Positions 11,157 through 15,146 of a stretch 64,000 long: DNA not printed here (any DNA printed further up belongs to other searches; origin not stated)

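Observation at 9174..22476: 13.3-kb single-operon ABC system with two permease pairs, a giant CBM-bearing binding protein, an NHL-Yip1 membrane protein and a 1229-aa secreted protein, but no ATPase, regulator or recognisable enzyme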

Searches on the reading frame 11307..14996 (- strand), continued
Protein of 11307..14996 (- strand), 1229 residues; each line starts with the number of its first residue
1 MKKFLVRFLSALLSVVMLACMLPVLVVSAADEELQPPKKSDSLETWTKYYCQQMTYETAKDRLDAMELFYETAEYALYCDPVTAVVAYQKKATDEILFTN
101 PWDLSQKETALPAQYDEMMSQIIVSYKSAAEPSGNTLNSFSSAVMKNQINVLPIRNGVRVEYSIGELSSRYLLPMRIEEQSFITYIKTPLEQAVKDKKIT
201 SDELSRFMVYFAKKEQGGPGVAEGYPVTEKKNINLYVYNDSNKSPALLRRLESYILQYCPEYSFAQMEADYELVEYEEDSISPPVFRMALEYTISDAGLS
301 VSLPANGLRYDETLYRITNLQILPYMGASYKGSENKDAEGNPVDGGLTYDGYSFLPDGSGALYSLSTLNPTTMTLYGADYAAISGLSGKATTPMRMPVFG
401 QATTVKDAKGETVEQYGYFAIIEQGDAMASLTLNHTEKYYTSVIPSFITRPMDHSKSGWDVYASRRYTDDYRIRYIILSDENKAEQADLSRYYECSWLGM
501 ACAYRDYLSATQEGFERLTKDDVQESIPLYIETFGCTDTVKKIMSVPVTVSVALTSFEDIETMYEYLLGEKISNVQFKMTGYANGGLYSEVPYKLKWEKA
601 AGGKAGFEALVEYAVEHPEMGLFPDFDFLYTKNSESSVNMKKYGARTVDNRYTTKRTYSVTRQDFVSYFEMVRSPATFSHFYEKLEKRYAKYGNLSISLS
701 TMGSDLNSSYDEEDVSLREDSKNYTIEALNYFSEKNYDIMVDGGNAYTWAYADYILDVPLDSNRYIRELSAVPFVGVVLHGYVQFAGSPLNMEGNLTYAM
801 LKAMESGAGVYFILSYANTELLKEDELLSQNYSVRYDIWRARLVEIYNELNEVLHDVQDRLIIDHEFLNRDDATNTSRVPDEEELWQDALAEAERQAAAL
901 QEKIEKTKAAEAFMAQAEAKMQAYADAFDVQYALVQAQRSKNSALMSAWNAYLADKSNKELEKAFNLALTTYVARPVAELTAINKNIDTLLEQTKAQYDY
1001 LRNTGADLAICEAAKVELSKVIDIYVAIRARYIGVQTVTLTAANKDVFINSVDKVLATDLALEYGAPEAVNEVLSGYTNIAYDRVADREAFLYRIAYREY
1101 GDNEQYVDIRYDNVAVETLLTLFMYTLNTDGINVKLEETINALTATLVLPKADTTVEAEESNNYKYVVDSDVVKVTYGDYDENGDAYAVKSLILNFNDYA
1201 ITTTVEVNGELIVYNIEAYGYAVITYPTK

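Call 33: predict_structure(alignment_id=A1)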
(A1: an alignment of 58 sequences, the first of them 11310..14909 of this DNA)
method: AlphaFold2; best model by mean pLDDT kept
length: 1200 residues; sequences in the alignment: 58
mean_pLDDT: 81.5   pTM: 0.73
mean pLDDT of the five models: 81.5, 81.2, 78.8, 75.3, 71.0
residues with pLDDT >= 90: 469; 70-90: 506; 50-70: 152; < 50: 73
segments of 3 or more residues with pLDDT < 50: 1-3, 355-362, 621-640, 796-799, 804-808, 1047-1054, 1070-1076, 1121-1134
pLDDT, mean of each block of 10 residues (from residue 1): 56 69 78 94 96 93 96 73 77 91 87 88 95 85 89 95 93 92 89 86 92 78 88 89 86 81 94 81 82 94 81 85 84 86 74 48 72 93 93 92 88 91 69 76 96 94 93 95 90 89 81 65 82 90 91 69 74 89 92 84 58 61 36 34 71 83 89 74 74 87 91 85 88 70 90 85 64 90 66 52 48 83 92 92 76 77 71 73 84 90 91 92 94 94 94 90 90 85 89 92 84 89 81 79 50 57 72 51 84 88 89 80 37 62 92 89 93 91 92 87
secondary structure, 60 per line:
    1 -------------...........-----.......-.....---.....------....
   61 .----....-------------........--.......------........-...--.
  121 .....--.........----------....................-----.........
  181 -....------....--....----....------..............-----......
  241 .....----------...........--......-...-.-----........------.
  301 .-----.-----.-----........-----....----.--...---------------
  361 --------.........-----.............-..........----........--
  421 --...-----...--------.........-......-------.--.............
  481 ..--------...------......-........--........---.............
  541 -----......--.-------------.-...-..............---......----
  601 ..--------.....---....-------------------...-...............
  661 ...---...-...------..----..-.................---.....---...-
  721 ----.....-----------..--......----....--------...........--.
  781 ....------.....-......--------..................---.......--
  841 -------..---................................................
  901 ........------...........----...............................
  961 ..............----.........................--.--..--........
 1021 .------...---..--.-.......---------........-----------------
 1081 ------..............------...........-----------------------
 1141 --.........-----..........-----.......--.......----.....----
elements in order (helices of 4 or more, strands of 3 or more residues): H14-24 H30-36 E38-42 E46-50 E57-61 E66-69 H83-90 E93-99 E106-109 H110-113 E120-125 E128-136 E147-149 H150-166 H172-180 E182-185 H192-195 H198-201 E206-209 H216-229 H235-245 E256-266 E269-274 E286-293 E319-326 E332-335 E343-345 E369-377 E383-395 E400-406 E411-418 E423-425 E431-433 E442-450 H452-457 H468-482 E500-505 E507-514 E517-524 H528-540 E546-551 H574-587 E591-596 H611-614 H619-622 E642-644 H646-663 E667-669 H689-705 E709-713 E725-729 H745-750 E755-758 H767-777 E780-784 H791-795 H797-802 H811-828 E832-838 H853-908 H915-925 H930-974 H979-1003 H1013-1021 H1040-1046 H1056-1063 H1087-1100 H1107-1117 E1143-1151 E1157-1166 E1172-1178 E1181-1187 E1192-1196
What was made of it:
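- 11307..14996 (-): G5: 1229-aa DUF5696 protein. Order of parts: N-terminal signal or anchor; N-domain; beta-sandwich; (beta/alpha)8 barrel (GH129-like); long coiled coil (about residues 880-1030); C-terminal beta-sandwich. AF2 pLDDT 81.5, pTM 0.73 (call 33).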

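Call 35: fold_search(model_id=the predicted structure, library=pdb)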
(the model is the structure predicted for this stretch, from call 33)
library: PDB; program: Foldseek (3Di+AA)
matches with E <= 10: 527; with E <= 0.001: 30
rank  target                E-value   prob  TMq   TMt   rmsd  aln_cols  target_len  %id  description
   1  5opq_A                5.9e-21  1.00  0.35  0.59   8.8       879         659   12  A 3,6-anhydro-D-galactosidase produced by Zobellia galactanivorans. This is an exo-lytic enzyme that hydrolyzes termin (released 2017-11-29)
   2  5opq_D                4.7e-20  1.00  0.35  0.60   8.8       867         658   12  A 3,6-anhydro-D-galactosidase produced by Zobellia galactanivorans. This is an exo-lytic enzyme that hydrolyzes termin (released 2017-11-29)
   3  8rzk_A                1.0e-19  1.00  0.35  0.59   8.8       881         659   12  The Michaelis complex of ZgGH129 D486N from Zobellia galactanivorans with neo-b/k-oligo-carrageenan tetrasaccharide (b (released 2024-07-31)
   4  5wzp_A                5.0e-18  1.00  0.37  0.69   6.8       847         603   11  Alpha-N-acetylgalactosaminidase NagBb from Bifidobacterium bifidum - ligand free (released 2017-06-07)
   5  5wzn_A                2.9e-17  1.00  0.38  0.69   7.1       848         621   11  Alpha-N-acetylgalactosaminidase NagBb from Bifidobacterium bifidum - GalNAc complex (released 2017-06-07)
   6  5wzr_B                3.8e-17  1.00  0.38  0.68   7.4       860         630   11  Alpha-N-acetylgalactosaminidase NagBb from Bifidobacterium bifidum - Gal-NHAc-DNJ complex (released 2017-06-07)
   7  5wzr_A                5.1e-17  1.00  0.39  0.68   7.0       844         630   11  Alpha-N-acetylgalactosaminidase NagBb from Bifidobacterium bifidum - Gal-NHAc-DNJ complex (released 2017-06-07)
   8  5wzn_B                8.1e-17  1.00  0.39  0.70   7.2       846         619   11  Alpha-N-acetylgalactosaminidase NagBb from Bifidobacterium bifidum - GalNAc complex (released 2017-06-07)
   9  5wzq_A                8.5e-17  1.00  0.39  0.71   6.6       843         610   10  Alpha-N-acetylgalactosaminidase NagBb from Bifidobacterium bifidum - quadruple mutant (released 2017-06-07)
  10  5wzq_B                1.1e-16  1.00  0.38  0.69   6.9       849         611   10  Alpha-N-acetylgalactosaminidase NagBb from Bifidobacterium bifidum - quadruple mutant (released 2017-06-07)
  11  5wzp_B                1.6e-15  1.00  0.37  0.68   7.1       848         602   10  Alpha-N-acetylgalactosaminidase NagBb from Bifidobacterium bifidum - ligand free (released 2017-06-07)
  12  2xn0_A                7.5e-09  1.00  0.26  0.40  11.9       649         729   11  Structure of alpha-galactosidase from Lactobacillus acidophilus NCFM, PtCl4 derivative (released 2011-08-10)
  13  3mi6_A                1.5e-07  1.00  0.25  0.37  10.9       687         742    9  Crystal structure of the alpha-galactosidase from Lactobacillus brevis, Northeast Structural Genomics Consortium Targe (released 2010-04-28)
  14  3mi6_D                1.9e-07  1.00  0.27  0.40  11.8       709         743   10  Crystal structure of the alpha-galactosidase from Lactobacillus brevis, Northeast Structural Genomics Consortium Targe (released 2010-04-28)
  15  3mi6_B                5.3e-07  1.00  0.27  0.40  10.6       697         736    9  Crystal structure of the alpha-galactosidase from Lactobacillus brevis, Northeast Structural Genomics Consortium Targe (released 2010-04-28)
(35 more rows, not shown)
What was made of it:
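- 11307..14996 (-): Foldseek hits: 5opq GH129 E 6e-21, 5wzn NagBb E 3e-17 with TMt 0.69, then GH36, GH31 and GH97 (call 35).
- On GH129: Foldseek E 6e-21 and 3e-17, TM 0.59-0.71 (calls 33, 35).
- Closest known: GH129 glycosidases: NagBb alpha-N-acetylgalactosaminidase. Same: Foldseek E 6e-21 to 3e-17, probability 1.0, TM 0.59-0.71 on the target (call 35).
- G5 model and GH129/GH36/GH31/GH97 matches: calls 33, 35.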
